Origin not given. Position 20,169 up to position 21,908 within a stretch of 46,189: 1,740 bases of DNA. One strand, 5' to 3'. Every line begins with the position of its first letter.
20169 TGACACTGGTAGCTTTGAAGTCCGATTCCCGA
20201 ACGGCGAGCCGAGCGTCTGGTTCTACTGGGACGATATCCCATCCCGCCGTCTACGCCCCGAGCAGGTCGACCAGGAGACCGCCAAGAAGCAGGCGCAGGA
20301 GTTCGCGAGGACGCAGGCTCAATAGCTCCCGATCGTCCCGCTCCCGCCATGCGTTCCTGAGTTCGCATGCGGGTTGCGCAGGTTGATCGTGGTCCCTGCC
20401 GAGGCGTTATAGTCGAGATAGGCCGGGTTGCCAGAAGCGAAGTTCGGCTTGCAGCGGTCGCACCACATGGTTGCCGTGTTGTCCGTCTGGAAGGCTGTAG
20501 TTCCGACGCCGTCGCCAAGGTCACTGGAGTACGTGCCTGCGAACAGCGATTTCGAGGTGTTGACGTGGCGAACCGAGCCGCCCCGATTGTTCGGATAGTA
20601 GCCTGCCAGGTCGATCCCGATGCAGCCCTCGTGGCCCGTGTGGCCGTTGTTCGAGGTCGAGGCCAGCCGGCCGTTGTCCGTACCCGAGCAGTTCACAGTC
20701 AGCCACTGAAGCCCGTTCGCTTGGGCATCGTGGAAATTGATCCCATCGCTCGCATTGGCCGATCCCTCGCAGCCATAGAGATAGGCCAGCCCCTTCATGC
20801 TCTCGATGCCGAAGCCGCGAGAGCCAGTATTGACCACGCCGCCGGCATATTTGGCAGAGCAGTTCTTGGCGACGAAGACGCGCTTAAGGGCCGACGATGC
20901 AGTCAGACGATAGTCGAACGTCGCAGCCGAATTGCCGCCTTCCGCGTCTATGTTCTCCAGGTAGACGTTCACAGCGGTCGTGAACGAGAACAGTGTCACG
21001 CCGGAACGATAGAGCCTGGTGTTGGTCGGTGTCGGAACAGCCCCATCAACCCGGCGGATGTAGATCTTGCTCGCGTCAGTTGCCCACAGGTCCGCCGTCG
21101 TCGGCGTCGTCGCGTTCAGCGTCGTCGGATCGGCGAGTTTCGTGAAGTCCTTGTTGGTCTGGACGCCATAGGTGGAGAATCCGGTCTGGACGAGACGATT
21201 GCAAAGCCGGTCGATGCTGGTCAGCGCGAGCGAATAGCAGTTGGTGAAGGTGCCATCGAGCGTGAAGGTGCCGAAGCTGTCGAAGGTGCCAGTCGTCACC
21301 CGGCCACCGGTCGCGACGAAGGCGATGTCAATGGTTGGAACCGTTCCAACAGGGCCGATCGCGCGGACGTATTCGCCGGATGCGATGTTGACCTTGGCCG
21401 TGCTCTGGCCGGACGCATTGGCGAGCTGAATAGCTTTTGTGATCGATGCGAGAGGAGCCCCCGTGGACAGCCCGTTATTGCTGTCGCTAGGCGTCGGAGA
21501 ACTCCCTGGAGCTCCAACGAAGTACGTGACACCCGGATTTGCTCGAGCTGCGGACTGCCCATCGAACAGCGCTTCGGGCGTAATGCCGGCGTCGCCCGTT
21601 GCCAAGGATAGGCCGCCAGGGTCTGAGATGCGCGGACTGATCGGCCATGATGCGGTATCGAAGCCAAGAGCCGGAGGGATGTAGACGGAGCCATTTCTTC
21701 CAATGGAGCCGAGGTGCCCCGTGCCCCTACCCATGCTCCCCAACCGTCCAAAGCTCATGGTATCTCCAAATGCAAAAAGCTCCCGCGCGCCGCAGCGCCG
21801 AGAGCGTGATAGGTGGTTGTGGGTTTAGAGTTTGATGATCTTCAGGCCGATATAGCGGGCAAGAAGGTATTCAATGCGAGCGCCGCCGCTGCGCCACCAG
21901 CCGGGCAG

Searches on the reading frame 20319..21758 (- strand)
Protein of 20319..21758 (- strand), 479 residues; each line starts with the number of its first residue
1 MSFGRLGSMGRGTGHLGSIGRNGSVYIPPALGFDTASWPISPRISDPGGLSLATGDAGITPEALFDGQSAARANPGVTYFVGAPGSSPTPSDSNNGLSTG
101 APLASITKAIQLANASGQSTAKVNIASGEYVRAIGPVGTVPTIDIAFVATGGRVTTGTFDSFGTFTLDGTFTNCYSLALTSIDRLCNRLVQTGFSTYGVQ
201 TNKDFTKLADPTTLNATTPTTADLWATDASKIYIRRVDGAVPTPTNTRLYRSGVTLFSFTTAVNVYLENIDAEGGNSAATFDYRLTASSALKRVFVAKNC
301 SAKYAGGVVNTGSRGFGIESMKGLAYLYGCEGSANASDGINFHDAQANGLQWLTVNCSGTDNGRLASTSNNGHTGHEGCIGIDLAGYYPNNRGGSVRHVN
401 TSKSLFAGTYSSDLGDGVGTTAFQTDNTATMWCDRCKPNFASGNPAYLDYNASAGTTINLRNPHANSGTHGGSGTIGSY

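Call 47: search_protein_families(library=pfam, proteins=[window:20319-21758:-], max_evalue=0.01)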
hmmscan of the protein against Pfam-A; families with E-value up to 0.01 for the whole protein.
window:20319-21758:- (479 aa): 1 family
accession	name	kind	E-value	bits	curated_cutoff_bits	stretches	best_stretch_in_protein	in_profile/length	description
PF07602.17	DUF1565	-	0.003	17.4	20.3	1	92-135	5-43/257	Protein of unknown function (DUF1565)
